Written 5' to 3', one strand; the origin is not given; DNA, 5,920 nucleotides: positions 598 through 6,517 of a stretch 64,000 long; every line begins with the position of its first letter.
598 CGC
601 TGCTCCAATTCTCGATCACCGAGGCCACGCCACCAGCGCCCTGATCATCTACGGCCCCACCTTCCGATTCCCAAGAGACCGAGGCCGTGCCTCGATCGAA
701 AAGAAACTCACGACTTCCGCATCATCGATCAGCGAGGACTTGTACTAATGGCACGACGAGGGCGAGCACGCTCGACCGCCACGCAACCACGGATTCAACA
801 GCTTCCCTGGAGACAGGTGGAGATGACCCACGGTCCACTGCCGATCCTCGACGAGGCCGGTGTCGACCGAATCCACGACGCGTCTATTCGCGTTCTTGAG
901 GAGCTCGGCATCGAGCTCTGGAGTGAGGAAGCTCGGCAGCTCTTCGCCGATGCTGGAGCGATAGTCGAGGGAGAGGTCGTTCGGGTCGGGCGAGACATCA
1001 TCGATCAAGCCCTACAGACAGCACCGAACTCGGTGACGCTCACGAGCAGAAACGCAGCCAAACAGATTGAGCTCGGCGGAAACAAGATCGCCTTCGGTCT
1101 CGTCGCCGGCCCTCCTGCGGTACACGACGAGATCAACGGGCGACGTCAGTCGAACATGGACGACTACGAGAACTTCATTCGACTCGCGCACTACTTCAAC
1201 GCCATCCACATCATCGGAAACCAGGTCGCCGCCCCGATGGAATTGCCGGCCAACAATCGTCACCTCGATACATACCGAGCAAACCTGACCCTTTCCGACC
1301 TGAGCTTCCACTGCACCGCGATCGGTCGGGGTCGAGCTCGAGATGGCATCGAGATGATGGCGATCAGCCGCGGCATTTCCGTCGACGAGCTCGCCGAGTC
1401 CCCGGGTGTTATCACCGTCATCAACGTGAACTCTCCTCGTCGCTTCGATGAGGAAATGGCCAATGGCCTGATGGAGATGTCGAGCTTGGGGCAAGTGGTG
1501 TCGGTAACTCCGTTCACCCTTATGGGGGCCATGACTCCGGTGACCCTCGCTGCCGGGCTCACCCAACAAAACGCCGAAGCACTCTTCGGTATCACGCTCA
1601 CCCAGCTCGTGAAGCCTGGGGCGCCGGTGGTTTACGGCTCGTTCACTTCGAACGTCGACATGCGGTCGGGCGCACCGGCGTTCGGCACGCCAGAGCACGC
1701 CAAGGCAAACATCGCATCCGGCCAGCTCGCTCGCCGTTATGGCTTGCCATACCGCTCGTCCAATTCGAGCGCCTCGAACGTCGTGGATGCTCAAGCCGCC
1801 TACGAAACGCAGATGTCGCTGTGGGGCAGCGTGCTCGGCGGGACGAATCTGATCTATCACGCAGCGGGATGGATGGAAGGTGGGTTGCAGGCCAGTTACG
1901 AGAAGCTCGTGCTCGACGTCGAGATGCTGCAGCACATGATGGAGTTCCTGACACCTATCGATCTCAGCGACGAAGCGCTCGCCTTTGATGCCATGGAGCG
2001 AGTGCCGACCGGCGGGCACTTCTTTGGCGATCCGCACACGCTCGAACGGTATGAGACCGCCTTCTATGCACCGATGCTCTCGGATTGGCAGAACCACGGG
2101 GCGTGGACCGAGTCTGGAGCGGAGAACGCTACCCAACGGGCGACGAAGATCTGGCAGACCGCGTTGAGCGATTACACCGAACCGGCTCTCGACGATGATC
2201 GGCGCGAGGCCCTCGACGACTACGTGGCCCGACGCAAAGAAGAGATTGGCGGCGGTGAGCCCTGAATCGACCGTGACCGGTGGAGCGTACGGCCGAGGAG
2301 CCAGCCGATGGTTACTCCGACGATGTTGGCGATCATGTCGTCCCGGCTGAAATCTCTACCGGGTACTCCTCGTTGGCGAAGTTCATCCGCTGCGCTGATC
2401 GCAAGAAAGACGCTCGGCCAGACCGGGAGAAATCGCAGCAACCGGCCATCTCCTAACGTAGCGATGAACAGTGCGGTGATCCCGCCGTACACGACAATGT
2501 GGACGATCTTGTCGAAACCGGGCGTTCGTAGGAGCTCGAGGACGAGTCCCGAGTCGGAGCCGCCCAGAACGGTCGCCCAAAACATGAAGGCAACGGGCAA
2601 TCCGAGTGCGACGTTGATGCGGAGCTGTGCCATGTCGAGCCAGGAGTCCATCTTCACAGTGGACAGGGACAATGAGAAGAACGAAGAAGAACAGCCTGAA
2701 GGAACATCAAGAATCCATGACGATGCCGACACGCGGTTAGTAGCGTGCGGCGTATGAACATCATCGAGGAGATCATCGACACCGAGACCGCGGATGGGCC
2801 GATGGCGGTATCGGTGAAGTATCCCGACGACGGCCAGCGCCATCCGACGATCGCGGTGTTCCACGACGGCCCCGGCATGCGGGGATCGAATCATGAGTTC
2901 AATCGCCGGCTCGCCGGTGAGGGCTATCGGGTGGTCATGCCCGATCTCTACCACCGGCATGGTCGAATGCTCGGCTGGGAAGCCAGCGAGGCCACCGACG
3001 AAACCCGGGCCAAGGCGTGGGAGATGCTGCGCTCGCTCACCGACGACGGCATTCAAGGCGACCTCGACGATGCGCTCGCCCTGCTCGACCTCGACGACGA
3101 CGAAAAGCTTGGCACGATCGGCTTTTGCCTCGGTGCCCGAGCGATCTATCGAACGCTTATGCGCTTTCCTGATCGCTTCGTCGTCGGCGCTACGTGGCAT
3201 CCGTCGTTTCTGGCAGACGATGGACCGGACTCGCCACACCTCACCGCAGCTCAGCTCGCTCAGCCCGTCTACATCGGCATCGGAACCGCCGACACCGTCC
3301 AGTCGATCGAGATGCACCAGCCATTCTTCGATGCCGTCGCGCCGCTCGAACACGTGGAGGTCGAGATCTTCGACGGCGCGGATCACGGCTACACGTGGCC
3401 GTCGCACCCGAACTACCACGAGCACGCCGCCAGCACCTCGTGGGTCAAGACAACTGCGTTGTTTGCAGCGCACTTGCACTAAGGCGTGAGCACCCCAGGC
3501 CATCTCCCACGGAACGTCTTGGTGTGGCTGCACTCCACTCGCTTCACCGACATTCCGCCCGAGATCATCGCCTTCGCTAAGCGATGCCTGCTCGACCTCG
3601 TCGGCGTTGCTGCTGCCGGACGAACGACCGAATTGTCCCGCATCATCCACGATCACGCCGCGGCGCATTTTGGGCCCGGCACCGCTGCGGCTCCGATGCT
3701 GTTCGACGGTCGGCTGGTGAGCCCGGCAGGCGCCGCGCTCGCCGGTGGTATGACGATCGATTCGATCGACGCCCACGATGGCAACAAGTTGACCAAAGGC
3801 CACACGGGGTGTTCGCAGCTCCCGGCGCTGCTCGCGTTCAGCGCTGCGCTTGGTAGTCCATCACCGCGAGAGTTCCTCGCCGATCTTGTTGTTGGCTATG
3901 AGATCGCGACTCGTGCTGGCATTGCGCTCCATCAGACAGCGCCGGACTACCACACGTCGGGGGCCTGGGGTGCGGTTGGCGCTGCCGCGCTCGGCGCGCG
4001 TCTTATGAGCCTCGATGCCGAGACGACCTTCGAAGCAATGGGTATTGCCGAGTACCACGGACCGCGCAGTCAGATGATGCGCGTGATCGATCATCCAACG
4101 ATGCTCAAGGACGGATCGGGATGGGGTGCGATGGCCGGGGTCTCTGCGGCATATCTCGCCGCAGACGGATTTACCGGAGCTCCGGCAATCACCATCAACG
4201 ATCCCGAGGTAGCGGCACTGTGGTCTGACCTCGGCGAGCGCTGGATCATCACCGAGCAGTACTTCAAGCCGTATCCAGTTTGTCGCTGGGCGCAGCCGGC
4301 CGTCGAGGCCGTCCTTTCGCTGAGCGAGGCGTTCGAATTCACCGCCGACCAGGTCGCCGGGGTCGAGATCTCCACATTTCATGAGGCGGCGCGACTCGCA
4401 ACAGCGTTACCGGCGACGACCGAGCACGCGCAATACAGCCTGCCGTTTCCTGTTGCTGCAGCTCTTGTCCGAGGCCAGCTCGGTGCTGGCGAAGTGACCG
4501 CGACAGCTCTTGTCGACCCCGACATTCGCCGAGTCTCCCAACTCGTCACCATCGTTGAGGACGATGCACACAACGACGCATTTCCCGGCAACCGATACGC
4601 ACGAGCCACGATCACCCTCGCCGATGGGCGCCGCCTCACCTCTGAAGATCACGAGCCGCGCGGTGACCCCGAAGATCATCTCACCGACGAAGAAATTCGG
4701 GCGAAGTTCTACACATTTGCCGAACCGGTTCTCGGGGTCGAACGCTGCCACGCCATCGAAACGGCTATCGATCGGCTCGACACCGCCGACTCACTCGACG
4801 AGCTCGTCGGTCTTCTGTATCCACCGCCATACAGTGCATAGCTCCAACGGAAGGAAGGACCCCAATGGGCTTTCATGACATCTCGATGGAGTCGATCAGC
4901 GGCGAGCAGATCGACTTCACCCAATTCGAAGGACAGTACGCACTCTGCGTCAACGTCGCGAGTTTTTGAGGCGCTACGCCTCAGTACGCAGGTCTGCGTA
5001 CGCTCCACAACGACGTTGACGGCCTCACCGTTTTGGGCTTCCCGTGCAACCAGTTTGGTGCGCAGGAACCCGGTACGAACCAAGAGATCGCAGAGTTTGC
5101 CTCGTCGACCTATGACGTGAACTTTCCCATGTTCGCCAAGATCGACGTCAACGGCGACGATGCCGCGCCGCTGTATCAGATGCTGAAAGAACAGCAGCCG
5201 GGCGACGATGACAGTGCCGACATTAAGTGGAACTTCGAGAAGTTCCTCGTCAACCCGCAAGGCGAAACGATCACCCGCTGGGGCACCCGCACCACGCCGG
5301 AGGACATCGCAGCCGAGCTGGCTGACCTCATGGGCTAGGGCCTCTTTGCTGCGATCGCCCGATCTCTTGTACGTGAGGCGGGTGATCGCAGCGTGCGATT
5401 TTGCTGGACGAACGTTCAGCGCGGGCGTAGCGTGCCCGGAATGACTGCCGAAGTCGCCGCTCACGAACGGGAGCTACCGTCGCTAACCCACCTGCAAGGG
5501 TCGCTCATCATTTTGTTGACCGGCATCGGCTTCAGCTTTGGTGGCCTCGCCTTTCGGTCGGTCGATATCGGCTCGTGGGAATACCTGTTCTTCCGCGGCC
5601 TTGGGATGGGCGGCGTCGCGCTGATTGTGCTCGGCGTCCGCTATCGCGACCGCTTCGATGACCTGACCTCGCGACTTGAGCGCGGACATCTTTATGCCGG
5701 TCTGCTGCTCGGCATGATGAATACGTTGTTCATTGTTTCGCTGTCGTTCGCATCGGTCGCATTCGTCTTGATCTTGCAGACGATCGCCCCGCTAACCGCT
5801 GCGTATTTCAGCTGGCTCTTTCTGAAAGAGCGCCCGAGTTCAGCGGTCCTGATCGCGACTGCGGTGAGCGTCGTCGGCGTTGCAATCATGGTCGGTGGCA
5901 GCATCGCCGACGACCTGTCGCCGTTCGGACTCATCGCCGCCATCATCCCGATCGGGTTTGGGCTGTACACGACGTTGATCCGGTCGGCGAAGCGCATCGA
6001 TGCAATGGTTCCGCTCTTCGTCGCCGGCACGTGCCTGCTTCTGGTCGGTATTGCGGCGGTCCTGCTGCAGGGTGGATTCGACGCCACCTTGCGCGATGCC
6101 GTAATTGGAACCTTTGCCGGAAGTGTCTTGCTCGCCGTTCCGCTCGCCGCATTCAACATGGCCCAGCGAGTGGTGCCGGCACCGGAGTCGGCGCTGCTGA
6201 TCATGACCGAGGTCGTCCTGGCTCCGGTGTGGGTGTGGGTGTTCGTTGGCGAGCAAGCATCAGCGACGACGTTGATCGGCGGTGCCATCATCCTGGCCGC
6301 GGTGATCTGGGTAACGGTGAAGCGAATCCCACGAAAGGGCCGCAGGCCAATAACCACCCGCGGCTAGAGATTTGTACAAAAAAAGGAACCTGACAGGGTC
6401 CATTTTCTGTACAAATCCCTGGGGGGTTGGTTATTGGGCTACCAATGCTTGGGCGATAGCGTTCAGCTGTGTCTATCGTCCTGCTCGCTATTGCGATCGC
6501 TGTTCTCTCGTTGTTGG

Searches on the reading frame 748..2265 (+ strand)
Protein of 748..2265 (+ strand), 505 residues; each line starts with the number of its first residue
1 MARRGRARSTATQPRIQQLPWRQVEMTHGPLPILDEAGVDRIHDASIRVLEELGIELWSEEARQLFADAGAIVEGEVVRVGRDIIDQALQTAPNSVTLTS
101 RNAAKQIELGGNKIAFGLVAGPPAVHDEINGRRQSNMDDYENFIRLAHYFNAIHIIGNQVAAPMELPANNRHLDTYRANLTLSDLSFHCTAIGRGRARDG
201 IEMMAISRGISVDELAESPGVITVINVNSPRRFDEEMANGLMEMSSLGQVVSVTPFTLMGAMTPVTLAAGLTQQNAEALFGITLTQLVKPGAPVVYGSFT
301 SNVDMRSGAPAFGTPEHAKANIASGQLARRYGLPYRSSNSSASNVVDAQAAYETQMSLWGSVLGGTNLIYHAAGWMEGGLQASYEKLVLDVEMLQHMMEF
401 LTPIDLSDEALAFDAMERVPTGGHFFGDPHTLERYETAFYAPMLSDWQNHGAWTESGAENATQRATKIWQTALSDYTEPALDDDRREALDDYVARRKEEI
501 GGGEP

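Call 62: search_protein_families(library=pfam, proteins=[window:748-2265:+], max_evalue=0.00001)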
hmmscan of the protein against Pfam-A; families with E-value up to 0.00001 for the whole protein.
window:748-2265:+ (505 aa): 1 family
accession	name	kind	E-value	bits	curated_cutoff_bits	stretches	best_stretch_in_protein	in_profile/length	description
PF06253.16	MTTB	-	2.7e-203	675.9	25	1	4-501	5-500/500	Trimethylamine methyltransferase (MTTB)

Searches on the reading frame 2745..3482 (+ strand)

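Call 62: search_protein_families(library=pfam, proteins=[window:2745-3482:+], max_evalue=0.00001)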
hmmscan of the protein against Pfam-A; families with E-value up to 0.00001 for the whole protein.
window:2745-3482:+ (245 aa): 1 family
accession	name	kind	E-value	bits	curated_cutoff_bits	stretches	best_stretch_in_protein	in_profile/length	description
PF01738.24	DLH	-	1.2e-31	110.5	21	1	26-243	7-216/217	Dienelactone hydrolase family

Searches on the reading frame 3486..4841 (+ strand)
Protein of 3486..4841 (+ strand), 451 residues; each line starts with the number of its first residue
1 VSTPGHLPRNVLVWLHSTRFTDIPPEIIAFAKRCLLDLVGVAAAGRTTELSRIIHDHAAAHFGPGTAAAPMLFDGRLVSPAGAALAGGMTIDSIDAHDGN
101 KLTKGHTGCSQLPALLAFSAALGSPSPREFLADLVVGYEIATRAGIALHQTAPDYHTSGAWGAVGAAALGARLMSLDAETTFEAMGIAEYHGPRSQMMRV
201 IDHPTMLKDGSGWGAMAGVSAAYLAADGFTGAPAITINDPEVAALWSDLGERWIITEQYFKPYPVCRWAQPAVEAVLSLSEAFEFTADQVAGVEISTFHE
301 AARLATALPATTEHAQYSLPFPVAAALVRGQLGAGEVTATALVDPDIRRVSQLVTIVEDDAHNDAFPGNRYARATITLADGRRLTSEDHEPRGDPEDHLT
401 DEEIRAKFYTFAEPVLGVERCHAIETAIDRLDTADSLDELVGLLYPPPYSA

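Call 62: search_protein_families(library=pfam, proteins=[window:3486-4841:+], max_evalue=0.00001)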
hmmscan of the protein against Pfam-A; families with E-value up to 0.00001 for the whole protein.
window:3486-4841:+ (451 aa): 2 families
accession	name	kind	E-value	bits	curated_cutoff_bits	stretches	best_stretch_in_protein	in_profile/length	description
PF03972.19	MmgE_PrpD_N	-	5.2e-40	137.6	32.1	1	14-236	6-225/244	MmgE/PrpD N-terminal domain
PF19305.4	MmgE_PrpD_C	-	4.2e-35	121.5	32.1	1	263-432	1-172/173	MmgE/PrpD C-terminal domain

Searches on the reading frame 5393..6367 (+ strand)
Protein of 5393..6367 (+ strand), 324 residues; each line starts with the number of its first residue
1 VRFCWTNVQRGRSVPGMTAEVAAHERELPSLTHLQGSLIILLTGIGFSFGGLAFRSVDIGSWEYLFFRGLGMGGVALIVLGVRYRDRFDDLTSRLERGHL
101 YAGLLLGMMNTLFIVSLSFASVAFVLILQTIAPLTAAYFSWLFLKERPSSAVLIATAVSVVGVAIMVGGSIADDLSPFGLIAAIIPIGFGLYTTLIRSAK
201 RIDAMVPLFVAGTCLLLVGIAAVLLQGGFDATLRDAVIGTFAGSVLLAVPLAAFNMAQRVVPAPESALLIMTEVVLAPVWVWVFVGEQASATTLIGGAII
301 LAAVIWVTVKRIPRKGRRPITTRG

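Call 62: search_protein_families(library=pfam, proteins=[window:5393-6367:+], max_evalue=0.00001)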
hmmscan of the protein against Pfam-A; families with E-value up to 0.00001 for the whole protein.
window:5393-6367:+ (324 aa): 1 family
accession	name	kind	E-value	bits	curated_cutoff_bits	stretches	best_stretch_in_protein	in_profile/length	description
PF00892.27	EamA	-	1.3e-18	68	28.2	2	36-167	3-134/135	EamA-like transporter family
